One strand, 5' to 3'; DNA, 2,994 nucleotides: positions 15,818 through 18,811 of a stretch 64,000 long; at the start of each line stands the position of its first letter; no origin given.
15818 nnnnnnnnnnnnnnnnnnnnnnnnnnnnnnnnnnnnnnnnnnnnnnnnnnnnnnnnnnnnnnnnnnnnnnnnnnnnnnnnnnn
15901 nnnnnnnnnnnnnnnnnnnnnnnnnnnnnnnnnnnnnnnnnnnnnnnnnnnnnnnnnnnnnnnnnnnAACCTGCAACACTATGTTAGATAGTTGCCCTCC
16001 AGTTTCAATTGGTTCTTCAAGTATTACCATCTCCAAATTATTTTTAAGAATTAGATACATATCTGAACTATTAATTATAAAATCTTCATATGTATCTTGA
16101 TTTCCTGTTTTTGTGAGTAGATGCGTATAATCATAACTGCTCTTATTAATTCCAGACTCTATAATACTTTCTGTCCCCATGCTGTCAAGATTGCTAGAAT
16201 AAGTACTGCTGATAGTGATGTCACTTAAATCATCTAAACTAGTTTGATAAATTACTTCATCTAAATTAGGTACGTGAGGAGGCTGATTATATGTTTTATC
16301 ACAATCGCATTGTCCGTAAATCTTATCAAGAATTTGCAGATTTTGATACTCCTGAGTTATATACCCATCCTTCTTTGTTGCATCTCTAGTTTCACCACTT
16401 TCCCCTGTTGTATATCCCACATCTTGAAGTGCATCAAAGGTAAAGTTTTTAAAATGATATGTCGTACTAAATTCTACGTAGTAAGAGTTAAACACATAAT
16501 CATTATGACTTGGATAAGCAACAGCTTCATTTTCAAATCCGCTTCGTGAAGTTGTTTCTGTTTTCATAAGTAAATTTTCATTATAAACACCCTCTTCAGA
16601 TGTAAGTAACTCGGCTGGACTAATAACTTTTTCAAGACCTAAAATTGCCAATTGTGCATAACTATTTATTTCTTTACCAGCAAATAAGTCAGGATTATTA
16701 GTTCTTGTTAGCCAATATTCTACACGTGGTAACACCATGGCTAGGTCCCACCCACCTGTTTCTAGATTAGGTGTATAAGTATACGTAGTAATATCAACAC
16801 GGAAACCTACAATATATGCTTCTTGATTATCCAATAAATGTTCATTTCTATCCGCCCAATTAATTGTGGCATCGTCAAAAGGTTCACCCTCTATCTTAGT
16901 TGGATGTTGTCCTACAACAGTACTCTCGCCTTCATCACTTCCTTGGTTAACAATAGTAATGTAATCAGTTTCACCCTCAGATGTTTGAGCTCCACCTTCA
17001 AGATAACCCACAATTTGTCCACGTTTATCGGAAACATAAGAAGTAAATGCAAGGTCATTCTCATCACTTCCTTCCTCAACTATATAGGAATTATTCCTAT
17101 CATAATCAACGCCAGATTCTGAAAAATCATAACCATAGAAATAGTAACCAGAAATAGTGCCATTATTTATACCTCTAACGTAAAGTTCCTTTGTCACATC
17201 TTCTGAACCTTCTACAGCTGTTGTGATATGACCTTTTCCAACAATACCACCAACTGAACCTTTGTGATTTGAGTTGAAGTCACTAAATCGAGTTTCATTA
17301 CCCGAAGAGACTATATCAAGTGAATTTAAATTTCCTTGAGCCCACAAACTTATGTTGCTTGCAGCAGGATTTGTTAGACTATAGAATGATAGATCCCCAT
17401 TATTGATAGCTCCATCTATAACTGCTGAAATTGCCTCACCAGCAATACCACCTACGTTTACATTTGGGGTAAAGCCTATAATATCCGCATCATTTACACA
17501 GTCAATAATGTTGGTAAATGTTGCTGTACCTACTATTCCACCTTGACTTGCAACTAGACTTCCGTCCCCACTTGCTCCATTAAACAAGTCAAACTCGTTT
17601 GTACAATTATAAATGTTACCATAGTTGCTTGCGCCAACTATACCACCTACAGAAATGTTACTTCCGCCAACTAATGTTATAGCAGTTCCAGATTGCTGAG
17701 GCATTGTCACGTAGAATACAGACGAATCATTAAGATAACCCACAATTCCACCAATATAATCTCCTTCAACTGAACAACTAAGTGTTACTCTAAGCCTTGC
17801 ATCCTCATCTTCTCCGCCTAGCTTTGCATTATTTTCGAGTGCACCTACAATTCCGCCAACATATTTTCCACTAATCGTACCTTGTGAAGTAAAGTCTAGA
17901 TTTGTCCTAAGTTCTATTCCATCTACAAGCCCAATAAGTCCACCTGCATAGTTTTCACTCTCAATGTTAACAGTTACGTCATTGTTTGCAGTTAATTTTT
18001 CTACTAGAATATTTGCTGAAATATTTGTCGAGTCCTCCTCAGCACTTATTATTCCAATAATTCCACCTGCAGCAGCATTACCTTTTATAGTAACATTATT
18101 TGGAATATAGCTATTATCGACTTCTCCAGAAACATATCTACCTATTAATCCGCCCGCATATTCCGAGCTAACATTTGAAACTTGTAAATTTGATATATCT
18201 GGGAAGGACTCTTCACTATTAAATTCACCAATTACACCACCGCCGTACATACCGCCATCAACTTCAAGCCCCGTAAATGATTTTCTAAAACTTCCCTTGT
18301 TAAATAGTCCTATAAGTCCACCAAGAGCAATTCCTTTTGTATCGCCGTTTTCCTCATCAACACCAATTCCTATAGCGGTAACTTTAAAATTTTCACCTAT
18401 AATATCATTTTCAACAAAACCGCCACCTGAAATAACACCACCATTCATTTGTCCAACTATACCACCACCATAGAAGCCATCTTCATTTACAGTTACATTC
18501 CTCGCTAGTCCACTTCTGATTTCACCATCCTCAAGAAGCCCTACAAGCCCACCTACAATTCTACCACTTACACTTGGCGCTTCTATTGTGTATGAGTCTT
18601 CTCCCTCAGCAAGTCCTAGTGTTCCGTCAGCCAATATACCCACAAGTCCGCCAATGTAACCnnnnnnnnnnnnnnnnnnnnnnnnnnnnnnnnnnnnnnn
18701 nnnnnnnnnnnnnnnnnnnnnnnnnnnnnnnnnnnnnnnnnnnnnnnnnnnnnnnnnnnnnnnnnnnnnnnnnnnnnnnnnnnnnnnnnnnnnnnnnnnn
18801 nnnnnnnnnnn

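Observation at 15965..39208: Uninterrupted 23.2-kb ORF encoding a 7,747-aa lipobox-anchored GLUG/beta-helix mega-protein with no recognisable catalytic or binding domain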

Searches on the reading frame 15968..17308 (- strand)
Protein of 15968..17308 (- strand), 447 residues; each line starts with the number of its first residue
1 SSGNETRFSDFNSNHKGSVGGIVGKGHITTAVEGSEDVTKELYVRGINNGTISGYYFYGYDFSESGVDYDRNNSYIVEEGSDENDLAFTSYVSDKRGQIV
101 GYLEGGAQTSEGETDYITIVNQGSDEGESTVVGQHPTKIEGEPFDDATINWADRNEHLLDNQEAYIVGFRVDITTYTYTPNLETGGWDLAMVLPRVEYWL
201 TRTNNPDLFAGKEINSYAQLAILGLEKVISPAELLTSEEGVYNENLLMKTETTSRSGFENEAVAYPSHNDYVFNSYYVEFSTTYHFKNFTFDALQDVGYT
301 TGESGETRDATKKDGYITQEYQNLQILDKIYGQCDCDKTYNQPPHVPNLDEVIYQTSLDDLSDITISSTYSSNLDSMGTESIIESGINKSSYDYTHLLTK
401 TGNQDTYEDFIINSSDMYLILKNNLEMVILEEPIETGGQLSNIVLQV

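Call 25: search_protein_families(library=pfam, proteins=[window:15968-17308:-], max_evalue=10)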
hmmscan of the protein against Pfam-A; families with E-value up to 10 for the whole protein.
window:15968-17308:- (447 aa): 0 families

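Call 106: search_protein_families(library=pfam, proteins=[window:15968-17308:-], max_evalue=0.1)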
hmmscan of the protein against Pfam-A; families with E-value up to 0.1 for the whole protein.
window:15968-17308:- (447 aa): 0 families

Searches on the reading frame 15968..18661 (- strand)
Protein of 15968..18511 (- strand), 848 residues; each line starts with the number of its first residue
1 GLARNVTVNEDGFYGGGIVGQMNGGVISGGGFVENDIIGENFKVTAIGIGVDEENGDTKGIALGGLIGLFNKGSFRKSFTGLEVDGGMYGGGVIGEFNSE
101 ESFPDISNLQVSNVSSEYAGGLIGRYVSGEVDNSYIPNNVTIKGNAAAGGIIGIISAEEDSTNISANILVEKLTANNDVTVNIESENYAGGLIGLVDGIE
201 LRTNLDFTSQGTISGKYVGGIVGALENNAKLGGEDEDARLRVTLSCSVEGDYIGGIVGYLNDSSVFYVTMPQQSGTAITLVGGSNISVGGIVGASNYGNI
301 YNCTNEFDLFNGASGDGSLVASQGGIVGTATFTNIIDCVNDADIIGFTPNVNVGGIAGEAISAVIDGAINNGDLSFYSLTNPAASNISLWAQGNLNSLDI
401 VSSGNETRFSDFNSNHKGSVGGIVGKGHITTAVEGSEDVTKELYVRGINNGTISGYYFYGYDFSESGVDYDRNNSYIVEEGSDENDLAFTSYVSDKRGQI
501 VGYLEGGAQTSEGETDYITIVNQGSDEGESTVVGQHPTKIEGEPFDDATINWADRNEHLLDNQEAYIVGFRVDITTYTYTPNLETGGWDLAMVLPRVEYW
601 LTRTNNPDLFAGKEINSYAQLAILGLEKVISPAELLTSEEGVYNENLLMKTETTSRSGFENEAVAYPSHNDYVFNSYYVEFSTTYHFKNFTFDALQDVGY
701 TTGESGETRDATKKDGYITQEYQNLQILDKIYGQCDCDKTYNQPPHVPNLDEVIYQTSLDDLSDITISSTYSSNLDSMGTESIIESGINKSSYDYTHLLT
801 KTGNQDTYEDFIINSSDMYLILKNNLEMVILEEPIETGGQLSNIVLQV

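Call 36: find_homologous_proteins(query=window:15968-18511:-, max_evalue=0.001)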
Query window:15968-18511:- (848 aa): 1 proteins with E <= 0.001 among 8000 candidates.
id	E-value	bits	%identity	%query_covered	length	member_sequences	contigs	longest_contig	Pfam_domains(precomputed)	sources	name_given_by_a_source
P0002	1.2e-4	39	26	43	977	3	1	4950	PF07581.18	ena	-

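Call 77: predict_structure(alignment_id=A4)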
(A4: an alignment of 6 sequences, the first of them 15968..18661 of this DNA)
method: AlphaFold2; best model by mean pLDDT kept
length: 898 residues; sequences in the alignment: 6
mean_pLDDT: 57.9   pTM: 0.56
mean pLDDT of the five models: 57.9, 57.1, 56.2, 53.1, 45.3
residues with pLDDT >= 90: 61; 70-90: 284; 50-70: 188; < 50: 365
segments of 3 or more residues with pLDDT < 50: 85-90, 99-110, 225-228, 323-326, 361-368, 428-466, 486-490, 506-547, 556-566, 575-600, 605-611, 687-716, 732-898
pLDDT, mean of each block of 10 residues (from residue 1): 87 76 69 86 90 81 80 85 48 60 36 78 77 76 86 68 84 85 68 90 80 62 52 89 87 66 86 87 62 68 88 72 52 72 89 73 50 89 89 73 87 87 63 30 25 30 49 77 46 76 48 30 28 27 41 49 46 44 28 36 48 66 74 58 69 76 69 76 52 32 31 50 72 41 30 32 33 35 33 31 28 26 25 24 22 23 23 28 30 25
secondary structure, 60 per line:
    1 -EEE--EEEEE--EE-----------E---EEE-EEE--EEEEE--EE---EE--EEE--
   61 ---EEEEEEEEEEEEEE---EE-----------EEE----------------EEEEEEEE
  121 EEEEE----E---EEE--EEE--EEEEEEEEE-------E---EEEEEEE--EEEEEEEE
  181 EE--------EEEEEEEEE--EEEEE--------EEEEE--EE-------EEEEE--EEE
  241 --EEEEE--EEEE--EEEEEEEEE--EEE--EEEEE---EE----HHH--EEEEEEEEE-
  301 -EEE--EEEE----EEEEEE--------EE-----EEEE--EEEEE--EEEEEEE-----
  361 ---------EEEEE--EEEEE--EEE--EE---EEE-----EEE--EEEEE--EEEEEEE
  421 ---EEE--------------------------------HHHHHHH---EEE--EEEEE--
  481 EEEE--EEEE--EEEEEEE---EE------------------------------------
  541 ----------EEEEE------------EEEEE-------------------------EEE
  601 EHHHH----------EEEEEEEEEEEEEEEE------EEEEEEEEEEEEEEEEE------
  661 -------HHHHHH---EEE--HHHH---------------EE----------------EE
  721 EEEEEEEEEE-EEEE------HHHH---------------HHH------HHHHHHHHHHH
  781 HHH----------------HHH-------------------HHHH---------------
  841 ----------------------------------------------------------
elements in order (helices of 4 or more, strands of 3 or more residues): E2-4 E7-11 E31-33 E35-37 E40-44 E56-58 E64-77 E94-96 E113-125 E134-136 E139-141 E144-152 E164-170 E173-182 E191-199 E202-206 E215-219 E231-235 E238-240 E243-247 E250-253 E256-264 E267-269 E272-276 E291-299 E302-304 E307-310 E315-320 E336-339 E342-346 E349-355 E370-374 E377-381 E384-386 E394-396 E402-404 E407-411 E414-420 E424-426 H459-465 E469-471 E474-478 E481-484 E487-490 E493-499 E551-555 E568-572 E598-601 H602-605 E616-631 E638-654 H668-673 E677-679 H682-685 E719-730 E732-735 H742-745 H770-783 H822-825

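Call 80: fold_search(model_id=the predicted structure, library=pdb)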
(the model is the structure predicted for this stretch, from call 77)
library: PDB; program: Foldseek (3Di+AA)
matches with E <= 10: 104; with E <= 0.001: 0
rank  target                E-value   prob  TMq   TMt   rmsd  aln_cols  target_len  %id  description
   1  5cxf_A                5.3e-01  0.14  0.07  0.10  15.9       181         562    8  Crystal structure of the extracellular domain of glycoprotein B from Human Cytomegalovirus (released 2015-10-28)
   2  8v3t_E                9.3e-01  0.13  0.04  0.21  16.5       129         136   10  CryoEM Structure of Diffocin - precontracted - Collar (released 2024-08-28)
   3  9mvu_C                1.2e+00  0.08  0.07  0.10  16.7       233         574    8  C6 Herpes Virus Simplex Neutralizing Nanobody Bound to HSV Glycoprotein gB (released 2025-08-13)
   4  5zkx_A                1.2e+00  0.06  0.05  0.10  25.3       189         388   11  The postfusion structure of human-infecting Bourbon virus envelope glycoprotein (released 2019-03-27)
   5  7fbi_A                1.2e+00  0.06  0.06  0.09  17.6       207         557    9  Cryo-EM structure of EBV gB in complex with nAbs 3A3 and 3A5 (released 2022-07-13)
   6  9uyj_A                1.4e+00  0.10  0.06  0.13  19.7       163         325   10  Cryo-EM structure of the G protein-coupled receptor 1 (GPR1) bound to chemerin and beta-arrestin 1 (Conformation 3) (released 2025-11-19)
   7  5v2s_A                1.6e+00  0.10  0.07  0.08  16.4       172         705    8  Crystal structure of glycoprotein B from Herpes Simplex Virus type I (released 2018-05-16)
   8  9ki1_4                1.6e+00  0.03  0.04  0.15  19.5       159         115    9  Baseplate structure of Escherichia phage Mu (released 2025-02-12)
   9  8x9x_S                1.6e+00  0.02  0.03  0.07  22.4       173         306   14  C-hexon capsomer of the VZV C-Capsid (released 2025-04-30)
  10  2gum_A                1.8e+00  0.11  0.07  0.10  14.7       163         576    7  Crystal structure of the extracellular domain of glycoprotein B from Herpes Simplex Virus type I (released 2006-07-25)
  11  9e5v_A                1.8e+00  0.10  0.07  0.10  14.9       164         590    7  The postfusion conformation of herpes simplex virus type 1 (HSV-1) glycoprotein B (gB) (released 2026-03-18)
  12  9mvu_A                2.0e+00  0.08  0.06  0.09  16.3       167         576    8  C6 Herpes Virus Simplex Neutralizing Nanobody Bound to HSV Glycoprotein gB (released 2025-08-13)
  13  9mw5_A                2.2e+00  0.10  0.07  0.10  14.9       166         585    8  D1 Herpes Virus Simplex Neutralizing Nanobody Bound to HSV Glycoprotein gB (released 2025-08-13)
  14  6esc                  2.2e+00  0.10  0.07  0.10  14.0       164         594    9  Crystal structure of Pseudorabies virus glycoprotein B (released 2017-11-08)
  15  9ddc_A                2.3e+00  0.08  0.07  0.10  17.4       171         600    9  Cryo-EM structure of gB-Ecto.516P, an HSV-1 glycoprotein B extracellular domain (released 2025-09-10)
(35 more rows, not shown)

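Call 100: search_solved_structures(query=A4, max_evalue=1)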
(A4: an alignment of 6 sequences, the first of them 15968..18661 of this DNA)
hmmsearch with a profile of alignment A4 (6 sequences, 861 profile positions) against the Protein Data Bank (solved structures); distinct sequences matched with E-value up to 1: 4.
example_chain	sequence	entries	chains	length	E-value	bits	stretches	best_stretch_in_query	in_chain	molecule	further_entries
1xyj_A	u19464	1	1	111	0.45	11.8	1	656-735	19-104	prion protein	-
6fvt_L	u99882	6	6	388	0.51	11.7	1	241-286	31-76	26S proteasome subunit RPT4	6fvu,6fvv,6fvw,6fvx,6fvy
3jco_L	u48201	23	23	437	0.6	11.4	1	241-286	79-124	26S protease subunit RPT4 | 26S proteasome subunit RPT4 | RPT4 isoform 1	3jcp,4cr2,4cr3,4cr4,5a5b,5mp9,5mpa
35zw_G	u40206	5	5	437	0.6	11.4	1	241-286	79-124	26S proteasome subunit RPT4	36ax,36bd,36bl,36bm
